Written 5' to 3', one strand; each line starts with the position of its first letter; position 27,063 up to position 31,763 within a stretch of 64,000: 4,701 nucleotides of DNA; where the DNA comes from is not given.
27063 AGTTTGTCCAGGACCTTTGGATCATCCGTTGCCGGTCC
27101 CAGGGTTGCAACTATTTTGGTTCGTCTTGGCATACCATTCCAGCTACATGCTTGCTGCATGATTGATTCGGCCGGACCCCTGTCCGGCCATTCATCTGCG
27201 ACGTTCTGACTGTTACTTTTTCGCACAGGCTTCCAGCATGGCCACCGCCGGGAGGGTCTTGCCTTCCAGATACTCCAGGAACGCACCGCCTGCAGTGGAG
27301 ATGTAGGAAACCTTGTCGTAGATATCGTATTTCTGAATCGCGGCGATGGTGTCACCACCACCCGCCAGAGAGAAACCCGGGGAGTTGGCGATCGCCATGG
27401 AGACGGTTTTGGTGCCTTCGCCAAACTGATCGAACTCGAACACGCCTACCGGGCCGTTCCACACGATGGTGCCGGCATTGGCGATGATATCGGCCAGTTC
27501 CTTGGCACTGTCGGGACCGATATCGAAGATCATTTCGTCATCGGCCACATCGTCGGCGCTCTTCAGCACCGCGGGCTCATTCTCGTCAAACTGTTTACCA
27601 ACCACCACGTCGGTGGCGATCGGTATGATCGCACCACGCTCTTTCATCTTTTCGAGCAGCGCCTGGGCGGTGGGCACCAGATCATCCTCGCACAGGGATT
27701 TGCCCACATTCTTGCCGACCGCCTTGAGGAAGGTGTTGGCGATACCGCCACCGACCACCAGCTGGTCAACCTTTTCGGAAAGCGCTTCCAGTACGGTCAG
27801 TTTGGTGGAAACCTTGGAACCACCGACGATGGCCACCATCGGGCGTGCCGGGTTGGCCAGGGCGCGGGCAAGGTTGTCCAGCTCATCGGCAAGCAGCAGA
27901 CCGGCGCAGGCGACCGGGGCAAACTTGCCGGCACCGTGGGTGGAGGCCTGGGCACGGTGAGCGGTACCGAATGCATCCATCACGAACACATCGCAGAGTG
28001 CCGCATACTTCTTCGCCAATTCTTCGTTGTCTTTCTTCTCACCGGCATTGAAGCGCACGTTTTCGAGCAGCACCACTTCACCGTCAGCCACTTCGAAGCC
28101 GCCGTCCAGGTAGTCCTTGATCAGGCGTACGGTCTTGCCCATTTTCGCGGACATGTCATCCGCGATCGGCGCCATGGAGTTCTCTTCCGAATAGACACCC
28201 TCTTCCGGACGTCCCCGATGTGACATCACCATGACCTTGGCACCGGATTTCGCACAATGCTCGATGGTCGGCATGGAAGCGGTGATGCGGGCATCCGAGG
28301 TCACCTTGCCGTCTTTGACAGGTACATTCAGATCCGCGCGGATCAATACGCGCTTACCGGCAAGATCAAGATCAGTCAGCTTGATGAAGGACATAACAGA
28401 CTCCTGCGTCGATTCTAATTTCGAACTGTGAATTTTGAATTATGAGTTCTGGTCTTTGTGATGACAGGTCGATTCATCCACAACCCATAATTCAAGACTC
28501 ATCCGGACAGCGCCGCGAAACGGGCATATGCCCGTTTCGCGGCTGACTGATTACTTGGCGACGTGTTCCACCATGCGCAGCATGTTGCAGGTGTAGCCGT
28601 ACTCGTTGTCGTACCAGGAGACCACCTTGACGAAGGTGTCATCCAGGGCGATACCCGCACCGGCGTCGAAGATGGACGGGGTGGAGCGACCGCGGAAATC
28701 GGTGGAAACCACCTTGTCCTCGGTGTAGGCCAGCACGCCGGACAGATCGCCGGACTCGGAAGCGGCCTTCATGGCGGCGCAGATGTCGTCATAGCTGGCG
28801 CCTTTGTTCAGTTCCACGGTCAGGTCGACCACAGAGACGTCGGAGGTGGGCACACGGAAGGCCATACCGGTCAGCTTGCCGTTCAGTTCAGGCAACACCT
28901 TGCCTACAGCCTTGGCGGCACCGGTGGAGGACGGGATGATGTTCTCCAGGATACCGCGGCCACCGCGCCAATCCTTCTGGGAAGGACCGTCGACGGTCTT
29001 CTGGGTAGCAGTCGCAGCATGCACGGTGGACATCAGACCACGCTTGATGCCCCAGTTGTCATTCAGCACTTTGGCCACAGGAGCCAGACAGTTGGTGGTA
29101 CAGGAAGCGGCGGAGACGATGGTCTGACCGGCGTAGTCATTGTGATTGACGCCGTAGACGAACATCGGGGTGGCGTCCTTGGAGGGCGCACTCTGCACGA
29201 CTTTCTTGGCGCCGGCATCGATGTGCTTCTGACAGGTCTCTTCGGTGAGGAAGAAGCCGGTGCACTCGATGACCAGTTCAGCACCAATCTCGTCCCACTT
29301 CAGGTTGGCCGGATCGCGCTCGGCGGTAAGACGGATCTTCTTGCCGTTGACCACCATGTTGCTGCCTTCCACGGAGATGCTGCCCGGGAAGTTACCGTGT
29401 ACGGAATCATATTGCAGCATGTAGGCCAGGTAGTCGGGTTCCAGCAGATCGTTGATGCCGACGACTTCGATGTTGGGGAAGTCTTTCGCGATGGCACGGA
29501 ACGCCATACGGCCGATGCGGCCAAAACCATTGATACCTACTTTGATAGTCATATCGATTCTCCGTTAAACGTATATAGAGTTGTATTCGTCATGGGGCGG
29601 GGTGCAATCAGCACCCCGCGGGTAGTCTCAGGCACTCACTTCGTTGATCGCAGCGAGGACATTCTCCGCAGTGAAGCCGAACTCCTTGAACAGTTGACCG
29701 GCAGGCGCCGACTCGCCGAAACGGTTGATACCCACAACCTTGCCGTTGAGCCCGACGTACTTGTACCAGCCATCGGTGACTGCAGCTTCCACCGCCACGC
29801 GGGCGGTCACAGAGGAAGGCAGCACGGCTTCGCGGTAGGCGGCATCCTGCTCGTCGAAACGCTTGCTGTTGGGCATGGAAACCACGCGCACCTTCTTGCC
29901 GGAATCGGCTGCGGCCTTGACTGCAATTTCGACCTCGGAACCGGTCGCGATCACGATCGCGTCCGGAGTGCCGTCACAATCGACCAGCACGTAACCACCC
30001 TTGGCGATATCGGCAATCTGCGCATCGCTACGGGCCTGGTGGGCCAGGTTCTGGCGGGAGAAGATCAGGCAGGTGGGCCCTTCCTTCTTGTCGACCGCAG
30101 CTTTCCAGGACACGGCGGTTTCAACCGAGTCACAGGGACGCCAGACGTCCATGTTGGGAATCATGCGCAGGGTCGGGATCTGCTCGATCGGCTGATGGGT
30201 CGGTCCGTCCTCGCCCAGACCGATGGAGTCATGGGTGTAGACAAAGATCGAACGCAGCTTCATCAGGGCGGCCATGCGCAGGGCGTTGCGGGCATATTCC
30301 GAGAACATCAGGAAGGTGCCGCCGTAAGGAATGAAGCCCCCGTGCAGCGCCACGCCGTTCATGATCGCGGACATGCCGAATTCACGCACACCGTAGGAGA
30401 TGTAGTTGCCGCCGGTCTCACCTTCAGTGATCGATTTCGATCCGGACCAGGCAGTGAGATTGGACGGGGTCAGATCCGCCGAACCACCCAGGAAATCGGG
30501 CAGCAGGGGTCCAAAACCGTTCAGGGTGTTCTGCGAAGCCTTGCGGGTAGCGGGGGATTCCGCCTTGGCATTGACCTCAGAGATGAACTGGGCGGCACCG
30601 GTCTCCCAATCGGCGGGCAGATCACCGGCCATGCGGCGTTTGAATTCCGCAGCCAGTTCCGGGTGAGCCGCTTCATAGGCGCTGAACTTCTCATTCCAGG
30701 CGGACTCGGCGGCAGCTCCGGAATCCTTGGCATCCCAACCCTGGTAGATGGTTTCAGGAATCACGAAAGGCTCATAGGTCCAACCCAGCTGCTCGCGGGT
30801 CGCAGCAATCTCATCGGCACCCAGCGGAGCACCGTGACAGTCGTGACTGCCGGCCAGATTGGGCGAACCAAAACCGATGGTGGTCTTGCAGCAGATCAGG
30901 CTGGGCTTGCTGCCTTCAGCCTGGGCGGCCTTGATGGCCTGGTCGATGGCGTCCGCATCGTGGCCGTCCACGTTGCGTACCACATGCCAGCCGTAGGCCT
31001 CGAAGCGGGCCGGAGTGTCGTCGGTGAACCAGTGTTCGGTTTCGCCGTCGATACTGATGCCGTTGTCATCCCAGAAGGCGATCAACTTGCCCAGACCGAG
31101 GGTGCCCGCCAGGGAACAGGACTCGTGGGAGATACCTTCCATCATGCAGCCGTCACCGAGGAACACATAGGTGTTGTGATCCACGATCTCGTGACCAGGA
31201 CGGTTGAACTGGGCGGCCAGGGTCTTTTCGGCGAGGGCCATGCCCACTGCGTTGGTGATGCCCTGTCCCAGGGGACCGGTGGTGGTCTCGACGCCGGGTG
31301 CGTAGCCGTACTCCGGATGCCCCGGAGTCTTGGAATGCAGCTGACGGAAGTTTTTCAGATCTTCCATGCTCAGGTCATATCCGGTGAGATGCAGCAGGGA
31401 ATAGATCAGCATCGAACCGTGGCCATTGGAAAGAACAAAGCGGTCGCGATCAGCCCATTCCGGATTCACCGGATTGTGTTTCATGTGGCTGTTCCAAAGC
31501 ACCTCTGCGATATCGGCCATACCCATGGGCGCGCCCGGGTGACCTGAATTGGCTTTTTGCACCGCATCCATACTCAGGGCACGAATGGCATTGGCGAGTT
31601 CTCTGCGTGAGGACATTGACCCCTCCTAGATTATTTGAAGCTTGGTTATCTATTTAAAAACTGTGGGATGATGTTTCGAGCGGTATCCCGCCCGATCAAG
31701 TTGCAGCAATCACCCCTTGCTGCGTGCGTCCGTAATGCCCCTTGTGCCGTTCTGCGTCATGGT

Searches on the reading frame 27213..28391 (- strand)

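Call 62: search_protein_families(library=pfam, proteins=[window:27213-28391:-])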
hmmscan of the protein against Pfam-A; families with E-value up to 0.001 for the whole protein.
window:27213-28391:- (392 aa): 1 family
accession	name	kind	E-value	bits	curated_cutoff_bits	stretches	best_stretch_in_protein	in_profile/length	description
PF00162.24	PGK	-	4.5e-142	474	27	1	5-378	1-379/379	Phosphoglycerate kinase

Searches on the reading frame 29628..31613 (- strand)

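Call 62: search_protein_families(library=pfam, proteins=[window:29628-31613:-])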
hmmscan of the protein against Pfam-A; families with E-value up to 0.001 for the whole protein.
window:29628-31613:- (661 aa): 6 families
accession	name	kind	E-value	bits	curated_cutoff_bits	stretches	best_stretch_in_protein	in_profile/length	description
PF00456.26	Transketolase_N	-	5e-168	558.7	22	1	3-333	2-334/334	Transketolase, thiamine diphosphate binding domain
PF02779.29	Transket_pyr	-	6.1e-55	186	27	1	353-524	2-173/174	Transketolase, pyrimidine binding domain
PF22613.1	Transketolase_C_1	-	1e-39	135.7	27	1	539-648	1-113/113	Transketolase-like TK C-terminal domain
PF02780.25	Transketolase_C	-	8.5e-16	58.4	25.9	1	540-652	1-124/124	Transketolase, C-terminal domain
PF00676.26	E1_dh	-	1.6e-06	27.8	22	1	108-243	96-223/300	Dehydrogenase E1 component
PF13292.11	DXP_synthase_N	-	8e-05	22.5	21.2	0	4-189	19-176/274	1-deoxy-D-xylulose-5-phosphate synthase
